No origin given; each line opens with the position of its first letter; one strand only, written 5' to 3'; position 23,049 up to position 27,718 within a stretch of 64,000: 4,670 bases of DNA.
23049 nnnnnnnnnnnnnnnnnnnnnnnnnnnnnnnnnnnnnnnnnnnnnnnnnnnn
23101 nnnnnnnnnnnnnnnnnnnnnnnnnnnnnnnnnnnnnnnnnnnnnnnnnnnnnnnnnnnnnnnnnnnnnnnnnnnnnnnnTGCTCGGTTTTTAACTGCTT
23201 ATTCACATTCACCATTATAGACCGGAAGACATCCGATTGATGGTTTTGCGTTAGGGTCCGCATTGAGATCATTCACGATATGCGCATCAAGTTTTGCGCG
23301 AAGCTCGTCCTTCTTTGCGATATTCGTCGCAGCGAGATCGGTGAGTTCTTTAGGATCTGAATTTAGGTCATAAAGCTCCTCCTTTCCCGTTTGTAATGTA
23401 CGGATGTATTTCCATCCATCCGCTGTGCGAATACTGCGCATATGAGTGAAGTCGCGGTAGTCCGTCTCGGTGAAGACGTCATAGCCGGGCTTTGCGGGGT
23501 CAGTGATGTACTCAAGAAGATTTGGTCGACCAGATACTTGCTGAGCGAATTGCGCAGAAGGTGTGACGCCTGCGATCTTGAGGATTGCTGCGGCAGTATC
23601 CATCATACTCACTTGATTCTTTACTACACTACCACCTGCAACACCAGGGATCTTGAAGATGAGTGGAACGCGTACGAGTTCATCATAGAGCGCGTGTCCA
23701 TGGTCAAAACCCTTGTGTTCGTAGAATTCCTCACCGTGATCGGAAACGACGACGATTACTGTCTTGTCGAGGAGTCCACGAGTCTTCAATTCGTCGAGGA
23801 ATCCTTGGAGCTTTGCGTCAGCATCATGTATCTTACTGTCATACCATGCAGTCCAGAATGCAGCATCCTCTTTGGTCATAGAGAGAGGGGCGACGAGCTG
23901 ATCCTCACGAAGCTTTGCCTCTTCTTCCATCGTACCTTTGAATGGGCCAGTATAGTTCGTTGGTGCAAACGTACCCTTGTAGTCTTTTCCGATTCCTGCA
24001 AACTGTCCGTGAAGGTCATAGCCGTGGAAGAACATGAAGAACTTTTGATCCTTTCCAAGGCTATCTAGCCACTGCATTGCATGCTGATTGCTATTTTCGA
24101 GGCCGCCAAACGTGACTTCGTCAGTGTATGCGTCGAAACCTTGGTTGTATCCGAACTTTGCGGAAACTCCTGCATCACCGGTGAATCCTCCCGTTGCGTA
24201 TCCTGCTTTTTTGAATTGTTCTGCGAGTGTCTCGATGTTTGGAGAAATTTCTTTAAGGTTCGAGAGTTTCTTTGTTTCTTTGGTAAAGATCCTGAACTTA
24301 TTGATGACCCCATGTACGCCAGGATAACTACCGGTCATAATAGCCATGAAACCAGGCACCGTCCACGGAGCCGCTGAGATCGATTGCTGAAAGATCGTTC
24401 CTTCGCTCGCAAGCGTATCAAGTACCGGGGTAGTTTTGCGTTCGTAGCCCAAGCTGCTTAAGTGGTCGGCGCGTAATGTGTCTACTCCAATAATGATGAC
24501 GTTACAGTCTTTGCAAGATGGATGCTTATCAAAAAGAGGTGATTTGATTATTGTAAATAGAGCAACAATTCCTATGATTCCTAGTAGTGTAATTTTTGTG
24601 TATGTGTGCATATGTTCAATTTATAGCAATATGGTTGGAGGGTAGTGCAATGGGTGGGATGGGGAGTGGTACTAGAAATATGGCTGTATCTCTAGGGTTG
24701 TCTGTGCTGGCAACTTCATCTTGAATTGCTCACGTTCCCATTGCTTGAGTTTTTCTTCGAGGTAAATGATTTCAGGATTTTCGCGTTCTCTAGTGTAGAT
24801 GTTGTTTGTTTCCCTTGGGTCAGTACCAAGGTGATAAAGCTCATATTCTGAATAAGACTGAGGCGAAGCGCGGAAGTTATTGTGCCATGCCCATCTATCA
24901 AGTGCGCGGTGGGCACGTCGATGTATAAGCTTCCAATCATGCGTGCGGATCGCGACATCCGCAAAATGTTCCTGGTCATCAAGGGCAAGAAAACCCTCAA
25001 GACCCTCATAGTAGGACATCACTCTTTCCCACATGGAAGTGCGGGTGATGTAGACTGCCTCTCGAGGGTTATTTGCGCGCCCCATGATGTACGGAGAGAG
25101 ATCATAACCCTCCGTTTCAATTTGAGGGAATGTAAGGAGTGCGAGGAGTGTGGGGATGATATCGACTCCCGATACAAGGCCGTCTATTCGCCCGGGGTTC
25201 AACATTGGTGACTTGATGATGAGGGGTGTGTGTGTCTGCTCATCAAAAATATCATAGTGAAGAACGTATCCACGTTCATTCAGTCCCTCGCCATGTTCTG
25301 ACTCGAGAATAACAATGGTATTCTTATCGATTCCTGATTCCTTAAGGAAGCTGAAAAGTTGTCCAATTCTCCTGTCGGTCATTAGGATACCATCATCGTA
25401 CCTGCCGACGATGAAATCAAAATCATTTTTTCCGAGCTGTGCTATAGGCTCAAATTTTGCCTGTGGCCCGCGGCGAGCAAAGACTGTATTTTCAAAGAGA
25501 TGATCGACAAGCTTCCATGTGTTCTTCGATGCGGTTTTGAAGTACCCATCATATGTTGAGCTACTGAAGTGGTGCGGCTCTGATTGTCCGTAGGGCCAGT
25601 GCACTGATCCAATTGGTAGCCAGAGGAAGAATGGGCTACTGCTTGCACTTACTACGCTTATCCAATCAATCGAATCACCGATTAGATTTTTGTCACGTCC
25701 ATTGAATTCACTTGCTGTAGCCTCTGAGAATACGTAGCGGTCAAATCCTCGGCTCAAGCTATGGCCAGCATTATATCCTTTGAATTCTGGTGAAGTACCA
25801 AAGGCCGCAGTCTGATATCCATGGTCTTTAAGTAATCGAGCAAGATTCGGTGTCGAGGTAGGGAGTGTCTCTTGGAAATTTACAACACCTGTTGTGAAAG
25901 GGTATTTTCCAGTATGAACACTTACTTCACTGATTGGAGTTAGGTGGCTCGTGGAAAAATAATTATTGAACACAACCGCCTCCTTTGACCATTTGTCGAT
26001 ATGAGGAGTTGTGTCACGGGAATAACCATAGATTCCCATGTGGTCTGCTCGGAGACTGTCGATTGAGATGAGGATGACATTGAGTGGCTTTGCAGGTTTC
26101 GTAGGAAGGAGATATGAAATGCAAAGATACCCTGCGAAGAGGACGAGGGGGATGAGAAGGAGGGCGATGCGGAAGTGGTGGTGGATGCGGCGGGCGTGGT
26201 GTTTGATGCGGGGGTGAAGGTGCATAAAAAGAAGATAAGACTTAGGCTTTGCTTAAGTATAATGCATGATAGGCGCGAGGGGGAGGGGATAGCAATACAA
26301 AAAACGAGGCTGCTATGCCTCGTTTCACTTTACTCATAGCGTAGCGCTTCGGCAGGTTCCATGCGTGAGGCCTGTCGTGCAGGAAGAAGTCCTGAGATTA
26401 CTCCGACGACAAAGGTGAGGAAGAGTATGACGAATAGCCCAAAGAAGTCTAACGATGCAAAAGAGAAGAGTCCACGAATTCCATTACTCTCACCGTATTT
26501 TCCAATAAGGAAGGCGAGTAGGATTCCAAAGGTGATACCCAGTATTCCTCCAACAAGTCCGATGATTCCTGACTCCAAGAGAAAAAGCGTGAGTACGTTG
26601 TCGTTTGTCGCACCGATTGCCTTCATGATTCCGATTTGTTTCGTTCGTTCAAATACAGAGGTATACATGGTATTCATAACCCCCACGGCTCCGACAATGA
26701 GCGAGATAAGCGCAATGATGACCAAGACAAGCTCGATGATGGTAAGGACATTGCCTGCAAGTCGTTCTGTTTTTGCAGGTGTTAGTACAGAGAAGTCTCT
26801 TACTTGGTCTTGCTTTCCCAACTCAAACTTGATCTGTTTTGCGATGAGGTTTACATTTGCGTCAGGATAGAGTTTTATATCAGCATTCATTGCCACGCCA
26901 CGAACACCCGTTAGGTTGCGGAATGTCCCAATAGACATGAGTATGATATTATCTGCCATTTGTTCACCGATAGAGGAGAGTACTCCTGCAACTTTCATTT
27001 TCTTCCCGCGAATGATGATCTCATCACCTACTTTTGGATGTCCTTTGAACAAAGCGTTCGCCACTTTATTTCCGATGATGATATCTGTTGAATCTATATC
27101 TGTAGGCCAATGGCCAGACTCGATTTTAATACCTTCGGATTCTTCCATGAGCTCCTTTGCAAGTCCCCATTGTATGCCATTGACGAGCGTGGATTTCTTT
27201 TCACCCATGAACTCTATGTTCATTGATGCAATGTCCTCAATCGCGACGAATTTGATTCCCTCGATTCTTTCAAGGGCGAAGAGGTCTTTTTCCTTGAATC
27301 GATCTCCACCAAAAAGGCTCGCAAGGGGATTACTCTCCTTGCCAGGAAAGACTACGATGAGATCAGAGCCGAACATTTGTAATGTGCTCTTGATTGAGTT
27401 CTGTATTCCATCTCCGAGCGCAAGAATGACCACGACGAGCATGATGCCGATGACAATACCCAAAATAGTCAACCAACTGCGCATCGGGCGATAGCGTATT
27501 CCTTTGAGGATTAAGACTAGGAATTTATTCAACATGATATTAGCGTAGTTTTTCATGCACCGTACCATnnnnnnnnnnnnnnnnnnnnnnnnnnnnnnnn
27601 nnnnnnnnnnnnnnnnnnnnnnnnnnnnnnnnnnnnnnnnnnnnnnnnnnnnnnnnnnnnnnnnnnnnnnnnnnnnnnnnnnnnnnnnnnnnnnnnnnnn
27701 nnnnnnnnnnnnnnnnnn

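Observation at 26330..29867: MacAB-like tripartite efflux operon whose ABC ATPase carries an N-terminal YHS/TRASH metal-binding domain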

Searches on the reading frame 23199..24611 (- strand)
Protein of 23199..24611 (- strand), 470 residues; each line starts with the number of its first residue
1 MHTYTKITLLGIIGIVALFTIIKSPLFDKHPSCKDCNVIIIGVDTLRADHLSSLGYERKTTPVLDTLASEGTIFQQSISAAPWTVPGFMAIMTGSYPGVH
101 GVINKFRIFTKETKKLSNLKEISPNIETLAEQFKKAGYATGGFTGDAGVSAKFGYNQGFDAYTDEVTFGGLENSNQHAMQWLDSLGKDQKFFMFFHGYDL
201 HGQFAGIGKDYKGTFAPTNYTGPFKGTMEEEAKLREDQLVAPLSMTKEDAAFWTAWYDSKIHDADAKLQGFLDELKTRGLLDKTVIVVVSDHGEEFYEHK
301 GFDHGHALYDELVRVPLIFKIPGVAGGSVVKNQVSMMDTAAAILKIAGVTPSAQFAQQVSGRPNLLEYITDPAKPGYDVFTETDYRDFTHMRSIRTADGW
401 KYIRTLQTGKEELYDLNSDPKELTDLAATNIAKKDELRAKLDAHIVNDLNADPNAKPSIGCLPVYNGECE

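Call 38: search_protein_families(library=pfam, proteins=[window:23199-24611:-], max_evalue=0.001)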
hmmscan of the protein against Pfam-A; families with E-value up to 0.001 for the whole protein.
window:23199-24611:- (470 aa): 5 families
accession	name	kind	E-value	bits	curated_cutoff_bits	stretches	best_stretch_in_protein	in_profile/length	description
PF00884.28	Sulfatase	-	1.8e-38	133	25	1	37-349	2-301/301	Sulfatase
PF01663.27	Phosphodiest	-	1.3e-19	71.5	23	1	38-297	1-224/342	Type I phosphodiesterase / nucleotide pyrophosphatase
PF16347.10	SGSH_C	-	3.1e-11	44.1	29.3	1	298-444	2-147/154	N-sulphoglucosamine sulphohydrolase, C-terminal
PF02995.22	DUF229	-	2.5e-09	36.8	25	1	262-306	311-355/496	Protein of unknown function (DUF229)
PF07394.17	DUF1501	-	7.5e-06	25.8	27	1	258-307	265-317/390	Protein of unknown function (DUF1501)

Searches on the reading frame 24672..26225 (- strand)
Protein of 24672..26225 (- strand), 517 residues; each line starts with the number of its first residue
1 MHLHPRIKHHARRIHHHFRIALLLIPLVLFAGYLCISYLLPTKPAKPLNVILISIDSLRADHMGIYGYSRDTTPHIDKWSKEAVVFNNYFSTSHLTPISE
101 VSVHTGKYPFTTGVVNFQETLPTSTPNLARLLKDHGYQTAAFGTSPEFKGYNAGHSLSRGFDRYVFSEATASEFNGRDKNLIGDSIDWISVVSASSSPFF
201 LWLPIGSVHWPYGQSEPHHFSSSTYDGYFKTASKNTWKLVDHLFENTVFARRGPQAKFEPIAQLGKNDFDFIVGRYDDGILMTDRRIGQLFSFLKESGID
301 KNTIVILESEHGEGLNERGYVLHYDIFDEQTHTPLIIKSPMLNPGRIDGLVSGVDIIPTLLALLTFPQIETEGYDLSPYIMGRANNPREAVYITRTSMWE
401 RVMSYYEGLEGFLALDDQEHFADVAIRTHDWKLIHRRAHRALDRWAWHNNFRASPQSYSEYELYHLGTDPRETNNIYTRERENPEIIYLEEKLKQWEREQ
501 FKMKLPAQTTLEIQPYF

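Call 38: search_protein_families(library=pfam, proteins=[window:24672-26225:-], max_evalue=0.001)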
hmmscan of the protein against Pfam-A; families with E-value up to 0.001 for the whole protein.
window:24672-26225:- (517 aa): 3 families
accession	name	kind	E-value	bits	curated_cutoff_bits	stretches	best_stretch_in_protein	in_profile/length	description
PF00884.28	Sulfatase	-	8.7e-50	170.2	25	1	49-364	2-299/301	Sulfatase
PF01663.27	Phosphodiest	-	6.7e-11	42.8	23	1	50-316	1-224/342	Type I phosphodiesterase / nucleotide pyrophosphatase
PF16347.10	SGSH_C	-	3.2e-08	34.3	29.3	1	326-497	11-152/154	N-sulphoglucosamine sulphohydrolase, C-terminal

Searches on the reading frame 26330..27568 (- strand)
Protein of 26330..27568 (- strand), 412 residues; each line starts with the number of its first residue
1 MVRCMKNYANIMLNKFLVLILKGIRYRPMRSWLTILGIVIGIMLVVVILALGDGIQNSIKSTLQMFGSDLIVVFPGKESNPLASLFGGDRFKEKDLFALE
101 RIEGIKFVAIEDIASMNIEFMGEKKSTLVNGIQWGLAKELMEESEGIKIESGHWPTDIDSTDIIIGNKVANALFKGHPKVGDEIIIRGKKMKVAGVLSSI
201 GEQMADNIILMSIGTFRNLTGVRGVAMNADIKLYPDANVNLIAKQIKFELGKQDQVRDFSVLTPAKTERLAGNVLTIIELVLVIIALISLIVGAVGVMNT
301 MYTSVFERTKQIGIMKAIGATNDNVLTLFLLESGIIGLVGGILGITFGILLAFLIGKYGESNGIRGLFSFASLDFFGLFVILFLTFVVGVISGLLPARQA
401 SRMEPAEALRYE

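Call 3: search_protein_families(library=pfam, proteins=[window:26330-27568:-], max_evalue=1)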
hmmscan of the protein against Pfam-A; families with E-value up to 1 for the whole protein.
window:26330-27568:- (412 aa): 5 families
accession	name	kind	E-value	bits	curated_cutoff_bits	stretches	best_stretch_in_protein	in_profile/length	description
PF12704.14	MacB_PCD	-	3.3e-29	103.1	27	1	31-247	1-205/207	MacB-like periplasmic core domain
PF02687.27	FtsX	-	4e-20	72.5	25.5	1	284-405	2-120/120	FtsX-like permease C-terminal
PF10717.14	ODV-E18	-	0.27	11.6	28.1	0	267-294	19-46/87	Occlusion-derived virus envelope protein ODV-E18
PF06749.17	DUF1218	-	0.37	11.7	25.3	1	263-303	26-64/95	Protein of unknown function (DUF1218)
PF15420.11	Abhydrolase_9_N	-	0.46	10.9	27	0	27-65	45-83/208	Alpha/beta-hydrolase family N-terminus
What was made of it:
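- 26330..27535 (-): MacB-type permease, ~401 aa from the ATG at 27535. The longest ORF starts at 27568 and overlaps the ATPase stop. It has four TM segments and a ~205-aa extracytoplasmic domain between TM1 and TM2. MacB_PCD E=3e-29 and FtsX E=4e-20 (call 3).
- On MacB-type (type VII) ABC exporter with adaptor: Pfam MacB_PCD and FtsX (call 3).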

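Call 4: search_protein_families(library=ncbifam, proteins=[window:26330-27568:-], max_evalue=0.01)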
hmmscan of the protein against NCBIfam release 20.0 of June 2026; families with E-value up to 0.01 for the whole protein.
window:26330-27568:- (412 aa): 10 families
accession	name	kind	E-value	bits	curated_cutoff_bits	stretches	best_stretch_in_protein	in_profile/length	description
NF007826.0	PRK10535.1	equivalog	9.7e-39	133.1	966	1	14-410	255-646/648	macrolide ABC transporter ATP-binding protein/permease MacB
TIGR03434.1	ADOP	subfamily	2.2e-23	82.3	622.3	1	147-412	542-803/803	ADOP family duplicated permease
TIGR02212.1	lolCE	equivalog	8.6e-21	74.3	362.45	1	31-412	24-411/411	lipoprotein-releasing ABC transporter permease subunit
NF008076.0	PRK10814.1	exception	4.3e-12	45.7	473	1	287-412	270-399/399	lipoprotein-releasing ABC transporter permease subunit LolC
NF038346.1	FtsX_actino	exception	1.4e-10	41.1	250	1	273-392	174-294/308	permease-like cell division protein FtsX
TIGR00439.2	FtsX_Gneg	equivalog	7.5e-10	38.5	255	1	268-398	157-288/292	permease-like cell division protein FtsX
NF038347.1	FtsX_Gpos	exception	2.3e-09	37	225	1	266-394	156-284/296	permease-like cell division protein FtsX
TIGR01185.1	devC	equivalog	3e-09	36.4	290.35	1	186-407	165-378/380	ABC transporter permease DevC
NF008357.0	PRK11146.1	exception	1.4e-05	24.1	439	1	191-409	187-411/414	lipoprotein-releasing ABC transporter permease subunit LolE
TIGR02213.1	lolE_release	exception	4.8e-05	22.4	540.35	1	190-409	183-408/411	lipoprotein-releasing ABC transporter permease subunit LolE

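Call 73: search_solved_structures(query=window:26330-27535:-, max_evalue=0.001)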
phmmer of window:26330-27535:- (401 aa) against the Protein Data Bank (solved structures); distinct sequences matched with E-value up to 0.001: 10.
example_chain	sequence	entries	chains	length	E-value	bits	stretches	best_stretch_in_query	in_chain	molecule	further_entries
5lil_A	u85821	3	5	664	2.1e-37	132.5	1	12-400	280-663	Macrolide export ATP-binding/permease protein MacB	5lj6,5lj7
5gko_A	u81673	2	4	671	7.4e-33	117.5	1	10-399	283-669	Macrolide export ATP-binding/permease protein MacB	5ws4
5nik_J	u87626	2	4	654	1.3e-31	113.3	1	3-399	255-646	Macrolide export ATP-binding/permease protein MacB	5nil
5xu1_M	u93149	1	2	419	1.3e-29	106.8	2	244-401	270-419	ABC transporter permeae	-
9o9x_C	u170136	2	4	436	2.1e-21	79.8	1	137-400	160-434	ABC transporter permease YtrF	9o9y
7arh_C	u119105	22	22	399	5e-13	52.2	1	276-401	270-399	Lipoprotein-releasing ABC transporter permease subunit LolC | Lipo-releasing system transmembrane protein lolC | Lipoprotein-releasing system transmembrane prot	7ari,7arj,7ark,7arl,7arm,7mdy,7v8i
9w37_A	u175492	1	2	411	2.7e-10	43.2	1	154-401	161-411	LolF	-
7mdx_A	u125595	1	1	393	1.1e-09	41.2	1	276-396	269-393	Lipoprotein-releasing system transmembrane protein LolC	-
9w35_A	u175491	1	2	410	2e-09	40.4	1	154-400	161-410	LolF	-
9w2w_A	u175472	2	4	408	8.5e-08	35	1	153-398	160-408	LolF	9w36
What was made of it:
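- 26330..27535 (-): PDB MacB 5lil E=2e-37 and Spr0695 5xu1_M E=1e-29 (call 73).
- On MacB-type (type VII) ABC exporter with adaptor: MacB 5lil E=2e-37 over residues 12-400 (call 73).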
